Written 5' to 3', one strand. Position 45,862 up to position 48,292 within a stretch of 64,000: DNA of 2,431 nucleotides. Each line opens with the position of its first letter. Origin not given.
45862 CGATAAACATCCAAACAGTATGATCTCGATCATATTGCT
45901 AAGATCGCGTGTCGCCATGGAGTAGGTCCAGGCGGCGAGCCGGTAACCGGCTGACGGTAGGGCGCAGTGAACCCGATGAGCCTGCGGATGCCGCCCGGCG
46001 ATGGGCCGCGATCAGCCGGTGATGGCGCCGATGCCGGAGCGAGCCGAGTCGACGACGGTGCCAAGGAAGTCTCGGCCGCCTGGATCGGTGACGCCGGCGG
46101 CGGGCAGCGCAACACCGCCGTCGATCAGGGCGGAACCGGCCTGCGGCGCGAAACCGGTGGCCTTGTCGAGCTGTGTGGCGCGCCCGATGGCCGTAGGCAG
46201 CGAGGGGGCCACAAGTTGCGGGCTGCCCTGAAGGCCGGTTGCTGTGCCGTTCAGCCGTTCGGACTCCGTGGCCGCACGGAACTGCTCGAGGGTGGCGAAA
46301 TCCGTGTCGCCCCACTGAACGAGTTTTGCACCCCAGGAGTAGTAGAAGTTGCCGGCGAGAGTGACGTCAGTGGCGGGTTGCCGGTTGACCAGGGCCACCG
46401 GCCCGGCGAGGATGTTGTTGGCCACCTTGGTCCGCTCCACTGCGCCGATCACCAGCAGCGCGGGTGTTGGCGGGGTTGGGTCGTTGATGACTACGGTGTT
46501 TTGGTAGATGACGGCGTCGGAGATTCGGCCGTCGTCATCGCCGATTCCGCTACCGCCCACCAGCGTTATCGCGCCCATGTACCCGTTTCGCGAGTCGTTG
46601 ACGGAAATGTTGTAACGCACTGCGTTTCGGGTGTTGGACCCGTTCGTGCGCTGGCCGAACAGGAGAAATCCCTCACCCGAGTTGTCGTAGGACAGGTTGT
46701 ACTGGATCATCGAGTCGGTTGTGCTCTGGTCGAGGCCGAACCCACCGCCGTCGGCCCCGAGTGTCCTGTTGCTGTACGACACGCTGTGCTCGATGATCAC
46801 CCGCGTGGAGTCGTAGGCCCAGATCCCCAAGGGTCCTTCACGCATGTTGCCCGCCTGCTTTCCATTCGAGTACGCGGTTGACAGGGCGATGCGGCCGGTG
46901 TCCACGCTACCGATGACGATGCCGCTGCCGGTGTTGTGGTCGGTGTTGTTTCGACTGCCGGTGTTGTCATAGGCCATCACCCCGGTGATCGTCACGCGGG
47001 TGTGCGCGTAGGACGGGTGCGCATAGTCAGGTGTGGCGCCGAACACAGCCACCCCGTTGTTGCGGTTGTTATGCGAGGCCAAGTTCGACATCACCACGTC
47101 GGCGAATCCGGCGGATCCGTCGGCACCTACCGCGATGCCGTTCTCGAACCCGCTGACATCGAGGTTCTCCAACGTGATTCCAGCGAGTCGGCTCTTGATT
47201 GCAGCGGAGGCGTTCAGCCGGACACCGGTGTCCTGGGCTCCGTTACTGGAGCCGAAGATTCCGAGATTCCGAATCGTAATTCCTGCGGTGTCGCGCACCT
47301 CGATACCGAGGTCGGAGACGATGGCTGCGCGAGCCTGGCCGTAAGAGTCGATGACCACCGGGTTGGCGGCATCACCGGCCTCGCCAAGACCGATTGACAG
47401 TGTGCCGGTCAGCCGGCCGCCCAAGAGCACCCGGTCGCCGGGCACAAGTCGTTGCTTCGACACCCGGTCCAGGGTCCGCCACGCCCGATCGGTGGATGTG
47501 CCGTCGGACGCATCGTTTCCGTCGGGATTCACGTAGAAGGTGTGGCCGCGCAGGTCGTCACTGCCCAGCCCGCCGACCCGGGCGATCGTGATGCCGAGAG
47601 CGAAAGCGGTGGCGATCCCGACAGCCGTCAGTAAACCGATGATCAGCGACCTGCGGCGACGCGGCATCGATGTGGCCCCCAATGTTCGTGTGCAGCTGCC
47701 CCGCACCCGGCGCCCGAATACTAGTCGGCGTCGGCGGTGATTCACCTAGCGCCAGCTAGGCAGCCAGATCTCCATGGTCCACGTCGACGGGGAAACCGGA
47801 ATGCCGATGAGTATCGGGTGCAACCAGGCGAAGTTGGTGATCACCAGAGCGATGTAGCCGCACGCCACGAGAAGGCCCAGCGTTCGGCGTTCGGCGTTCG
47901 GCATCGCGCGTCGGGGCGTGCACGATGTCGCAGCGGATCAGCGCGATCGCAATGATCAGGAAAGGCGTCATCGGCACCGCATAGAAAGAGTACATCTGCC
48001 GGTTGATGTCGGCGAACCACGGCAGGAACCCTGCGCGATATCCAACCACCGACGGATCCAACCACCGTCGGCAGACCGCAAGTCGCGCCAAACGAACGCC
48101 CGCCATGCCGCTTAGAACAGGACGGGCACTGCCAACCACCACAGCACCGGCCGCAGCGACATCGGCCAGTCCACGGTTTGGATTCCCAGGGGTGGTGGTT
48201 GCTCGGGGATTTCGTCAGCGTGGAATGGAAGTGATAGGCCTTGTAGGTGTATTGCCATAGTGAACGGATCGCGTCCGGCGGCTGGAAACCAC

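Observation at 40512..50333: Synthase-type exopolysaccharide locus predicting a xylose/L-arabinose polymer in a mycobacterium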

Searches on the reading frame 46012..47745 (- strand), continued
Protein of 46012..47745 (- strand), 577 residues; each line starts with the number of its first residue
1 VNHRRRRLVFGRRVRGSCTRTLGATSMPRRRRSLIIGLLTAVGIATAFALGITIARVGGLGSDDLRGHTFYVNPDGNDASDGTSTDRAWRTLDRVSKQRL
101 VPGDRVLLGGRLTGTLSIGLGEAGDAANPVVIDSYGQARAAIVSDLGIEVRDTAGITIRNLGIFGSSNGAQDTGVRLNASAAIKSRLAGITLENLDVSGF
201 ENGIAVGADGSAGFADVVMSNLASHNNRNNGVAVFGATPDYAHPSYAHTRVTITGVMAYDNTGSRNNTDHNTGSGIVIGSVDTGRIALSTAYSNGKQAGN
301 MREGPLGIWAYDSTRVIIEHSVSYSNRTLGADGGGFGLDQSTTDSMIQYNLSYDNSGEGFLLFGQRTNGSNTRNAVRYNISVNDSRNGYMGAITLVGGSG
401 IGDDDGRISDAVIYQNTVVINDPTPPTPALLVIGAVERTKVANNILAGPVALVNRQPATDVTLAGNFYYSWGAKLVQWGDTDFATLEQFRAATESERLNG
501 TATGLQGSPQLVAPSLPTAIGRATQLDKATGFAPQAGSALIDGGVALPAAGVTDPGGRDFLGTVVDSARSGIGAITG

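Call 96: search_solved_structures(query=A3, max_evalue=1e-10, show_alignments=5)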
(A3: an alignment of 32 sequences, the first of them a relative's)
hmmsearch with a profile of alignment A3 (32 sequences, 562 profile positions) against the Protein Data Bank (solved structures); distinct sequences matched with E-value up to 1e-10: 5.
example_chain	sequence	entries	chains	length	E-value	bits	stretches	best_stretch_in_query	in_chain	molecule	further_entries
7v6i_A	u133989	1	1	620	4e-32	114.8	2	36-117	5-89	Lacto-N-biosidase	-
7v6m_A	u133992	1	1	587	3.2e-30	108.5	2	39-118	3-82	Fibronectin type III domain-containing protein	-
5gqc_A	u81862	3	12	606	2.8e-29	105.4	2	35-117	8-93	Lacto-N-biosidase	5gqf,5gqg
24mr_A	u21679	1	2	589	5.4e-28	101.2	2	45-117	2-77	Lacto-N-biosidase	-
6kqs_A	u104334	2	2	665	2.5e-16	62.7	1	37-129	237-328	lacto-N-biosidase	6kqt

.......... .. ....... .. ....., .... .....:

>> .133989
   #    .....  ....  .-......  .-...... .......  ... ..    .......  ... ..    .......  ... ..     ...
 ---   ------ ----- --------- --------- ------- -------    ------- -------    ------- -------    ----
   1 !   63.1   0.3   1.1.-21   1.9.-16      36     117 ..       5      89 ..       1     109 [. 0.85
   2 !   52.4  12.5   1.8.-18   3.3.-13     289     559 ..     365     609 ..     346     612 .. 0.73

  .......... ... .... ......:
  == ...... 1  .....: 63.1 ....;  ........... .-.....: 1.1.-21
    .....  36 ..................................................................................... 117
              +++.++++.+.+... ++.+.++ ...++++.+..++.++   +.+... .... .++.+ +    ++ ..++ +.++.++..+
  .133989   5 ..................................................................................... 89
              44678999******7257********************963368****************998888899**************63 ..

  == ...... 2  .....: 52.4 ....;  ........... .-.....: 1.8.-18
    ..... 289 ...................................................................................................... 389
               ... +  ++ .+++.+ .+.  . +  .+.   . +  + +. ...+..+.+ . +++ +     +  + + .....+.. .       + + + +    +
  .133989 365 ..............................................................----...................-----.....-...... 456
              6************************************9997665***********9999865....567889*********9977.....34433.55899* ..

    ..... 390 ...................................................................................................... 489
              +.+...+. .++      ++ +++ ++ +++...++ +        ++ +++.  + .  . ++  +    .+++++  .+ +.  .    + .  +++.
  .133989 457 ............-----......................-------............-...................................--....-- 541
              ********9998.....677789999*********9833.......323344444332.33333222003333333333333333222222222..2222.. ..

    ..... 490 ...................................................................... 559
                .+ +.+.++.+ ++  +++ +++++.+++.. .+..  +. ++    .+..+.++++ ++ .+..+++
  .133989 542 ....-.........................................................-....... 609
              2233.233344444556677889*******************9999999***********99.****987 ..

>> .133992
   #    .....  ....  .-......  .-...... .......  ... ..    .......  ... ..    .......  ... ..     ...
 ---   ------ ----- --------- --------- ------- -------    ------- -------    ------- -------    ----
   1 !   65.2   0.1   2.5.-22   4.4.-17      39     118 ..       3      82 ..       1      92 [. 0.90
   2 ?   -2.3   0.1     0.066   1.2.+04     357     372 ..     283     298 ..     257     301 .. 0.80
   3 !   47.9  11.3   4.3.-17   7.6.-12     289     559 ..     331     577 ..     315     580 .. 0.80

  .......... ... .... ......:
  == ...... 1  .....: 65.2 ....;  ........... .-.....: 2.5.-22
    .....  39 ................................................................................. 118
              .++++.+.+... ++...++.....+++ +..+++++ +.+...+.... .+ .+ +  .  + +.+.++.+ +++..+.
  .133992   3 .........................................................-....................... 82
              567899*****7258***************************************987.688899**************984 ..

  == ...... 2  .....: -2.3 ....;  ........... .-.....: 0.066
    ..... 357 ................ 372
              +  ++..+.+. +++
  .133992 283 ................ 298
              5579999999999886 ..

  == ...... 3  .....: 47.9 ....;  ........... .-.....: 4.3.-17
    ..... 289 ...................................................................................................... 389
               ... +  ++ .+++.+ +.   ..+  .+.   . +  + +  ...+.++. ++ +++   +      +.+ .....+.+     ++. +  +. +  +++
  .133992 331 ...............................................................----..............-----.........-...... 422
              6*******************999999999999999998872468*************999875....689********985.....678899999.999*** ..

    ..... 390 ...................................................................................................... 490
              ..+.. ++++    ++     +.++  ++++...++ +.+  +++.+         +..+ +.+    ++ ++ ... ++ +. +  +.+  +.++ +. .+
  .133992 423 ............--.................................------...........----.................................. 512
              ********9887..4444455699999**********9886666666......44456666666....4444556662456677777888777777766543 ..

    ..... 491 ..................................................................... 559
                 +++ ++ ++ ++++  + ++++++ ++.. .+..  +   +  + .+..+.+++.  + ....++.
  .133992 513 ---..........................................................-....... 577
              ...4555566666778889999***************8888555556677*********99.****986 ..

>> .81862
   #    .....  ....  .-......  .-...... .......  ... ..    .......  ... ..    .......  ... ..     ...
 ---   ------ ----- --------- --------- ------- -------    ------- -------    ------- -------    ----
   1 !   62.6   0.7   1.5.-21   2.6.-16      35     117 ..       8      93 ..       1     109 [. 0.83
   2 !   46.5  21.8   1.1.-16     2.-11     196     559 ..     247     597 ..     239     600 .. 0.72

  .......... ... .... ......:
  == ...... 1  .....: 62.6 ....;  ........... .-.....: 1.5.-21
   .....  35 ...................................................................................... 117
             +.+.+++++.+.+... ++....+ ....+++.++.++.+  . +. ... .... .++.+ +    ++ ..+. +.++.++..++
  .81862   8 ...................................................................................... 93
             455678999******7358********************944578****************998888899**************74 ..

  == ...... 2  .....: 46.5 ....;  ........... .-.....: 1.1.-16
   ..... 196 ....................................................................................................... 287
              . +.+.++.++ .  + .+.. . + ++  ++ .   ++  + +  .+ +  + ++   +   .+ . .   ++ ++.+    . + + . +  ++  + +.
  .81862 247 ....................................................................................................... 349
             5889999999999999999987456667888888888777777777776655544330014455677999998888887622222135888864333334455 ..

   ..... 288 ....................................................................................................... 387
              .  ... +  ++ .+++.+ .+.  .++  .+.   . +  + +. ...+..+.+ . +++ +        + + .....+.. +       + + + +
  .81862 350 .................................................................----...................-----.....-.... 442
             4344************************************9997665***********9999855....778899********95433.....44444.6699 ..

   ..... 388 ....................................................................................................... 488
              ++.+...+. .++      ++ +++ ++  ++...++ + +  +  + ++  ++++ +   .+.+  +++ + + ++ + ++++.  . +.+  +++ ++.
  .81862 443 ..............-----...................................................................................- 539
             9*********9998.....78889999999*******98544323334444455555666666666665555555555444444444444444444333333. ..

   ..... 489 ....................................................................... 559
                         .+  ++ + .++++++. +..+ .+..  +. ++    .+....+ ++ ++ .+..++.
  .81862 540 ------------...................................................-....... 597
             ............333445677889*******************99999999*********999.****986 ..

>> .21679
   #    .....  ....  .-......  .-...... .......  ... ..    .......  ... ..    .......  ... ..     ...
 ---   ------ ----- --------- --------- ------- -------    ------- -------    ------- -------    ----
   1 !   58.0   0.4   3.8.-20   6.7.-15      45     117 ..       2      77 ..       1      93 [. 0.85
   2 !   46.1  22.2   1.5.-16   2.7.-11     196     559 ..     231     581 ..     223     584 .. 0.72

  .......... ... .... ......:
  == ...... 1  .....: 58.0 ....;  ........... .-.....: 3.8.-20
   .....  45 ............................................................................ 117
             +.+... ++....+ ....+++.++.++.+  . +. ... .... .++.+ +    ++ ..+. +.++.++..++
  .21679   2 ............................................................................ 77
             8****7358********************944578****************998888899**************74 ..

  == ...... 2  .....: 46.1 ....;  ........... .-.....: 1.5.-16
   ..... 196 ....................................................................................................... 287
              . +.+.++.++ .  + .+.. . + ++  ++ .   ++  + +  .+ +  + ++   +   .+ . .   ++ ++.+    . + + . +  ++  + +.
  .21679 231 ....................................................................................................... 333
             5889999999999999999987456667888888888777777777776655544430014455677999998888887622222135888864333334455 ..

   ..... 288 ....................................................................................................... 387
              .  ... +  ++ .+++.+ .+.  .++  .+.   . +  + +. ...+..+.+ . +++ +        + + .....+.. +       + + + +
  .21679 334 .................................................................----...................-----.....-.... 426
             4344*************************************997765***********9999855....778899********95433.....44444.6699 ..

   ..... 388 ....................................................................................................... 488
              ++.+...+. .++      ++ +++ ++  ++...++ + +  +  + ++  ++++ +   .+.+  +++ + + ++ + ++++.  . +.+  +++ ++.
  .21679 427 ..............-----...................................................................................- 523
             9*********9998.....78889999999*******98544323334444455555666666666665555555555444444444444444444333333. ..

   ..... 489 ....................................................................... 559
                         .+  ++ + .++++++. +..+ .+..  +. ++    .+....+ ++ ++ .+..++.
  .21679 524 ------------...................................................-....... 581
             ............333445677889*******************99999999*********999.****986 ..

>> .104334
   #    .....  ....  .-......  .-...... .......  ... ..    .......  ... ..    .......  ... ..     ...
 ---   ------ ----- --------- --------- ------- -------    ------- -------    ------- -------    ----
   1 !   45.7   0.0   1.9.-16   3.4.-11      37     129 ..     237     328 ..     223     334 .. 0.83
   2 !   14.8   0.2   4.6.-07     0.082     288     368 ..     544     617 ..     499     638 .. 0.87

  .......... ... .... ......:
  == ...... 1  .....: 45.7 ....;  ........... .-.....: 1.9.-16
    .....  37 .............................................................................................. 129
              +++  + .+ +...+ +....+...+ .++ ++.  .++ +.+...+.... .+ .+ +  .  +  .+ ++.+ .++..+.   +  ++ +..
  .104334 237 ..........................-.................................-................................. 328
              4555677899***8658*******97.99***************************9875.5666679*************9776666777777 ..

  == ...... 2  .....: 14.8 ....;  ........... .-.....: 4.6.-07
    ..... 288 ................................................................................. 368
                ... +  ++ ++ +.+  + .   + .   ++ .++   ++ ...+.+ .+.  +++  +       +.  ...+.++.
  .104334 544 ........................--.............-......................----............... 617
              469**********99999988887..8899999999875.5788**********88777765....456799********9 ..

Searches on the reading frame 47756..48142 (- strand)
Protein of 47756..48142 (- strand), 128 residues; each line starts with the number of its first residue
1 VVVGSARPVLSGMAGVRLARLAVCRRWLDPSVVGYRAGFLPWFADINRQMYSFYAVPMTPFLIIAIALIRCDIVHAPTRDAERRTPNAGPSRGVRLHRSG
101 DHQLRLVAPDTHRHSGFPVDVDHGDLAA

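Call 3: search_protein_families(library=pfam, proteins=[window:47756-48142:-], max_evalue=0.01)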
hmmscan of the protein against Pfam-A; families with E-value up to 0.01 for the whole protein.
window:47756-48142:- (128 aa): 0 families

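Call 4: search_protein_families(library=ncbifam, proteins=[window:47756-48142:-], max_evalue=0.01)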
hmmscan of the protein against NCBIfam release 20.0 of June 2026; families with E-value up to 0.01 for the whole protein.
window:47756-48142:- (128 aa): 1 family
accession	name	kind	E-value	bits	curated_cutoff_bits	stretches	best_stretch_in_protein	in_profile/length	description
NF058602.1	PrMnsylTfPmt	equivalog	9.6e-12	44.4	800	1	31-76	423-468/530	protein O-mannosyltransferase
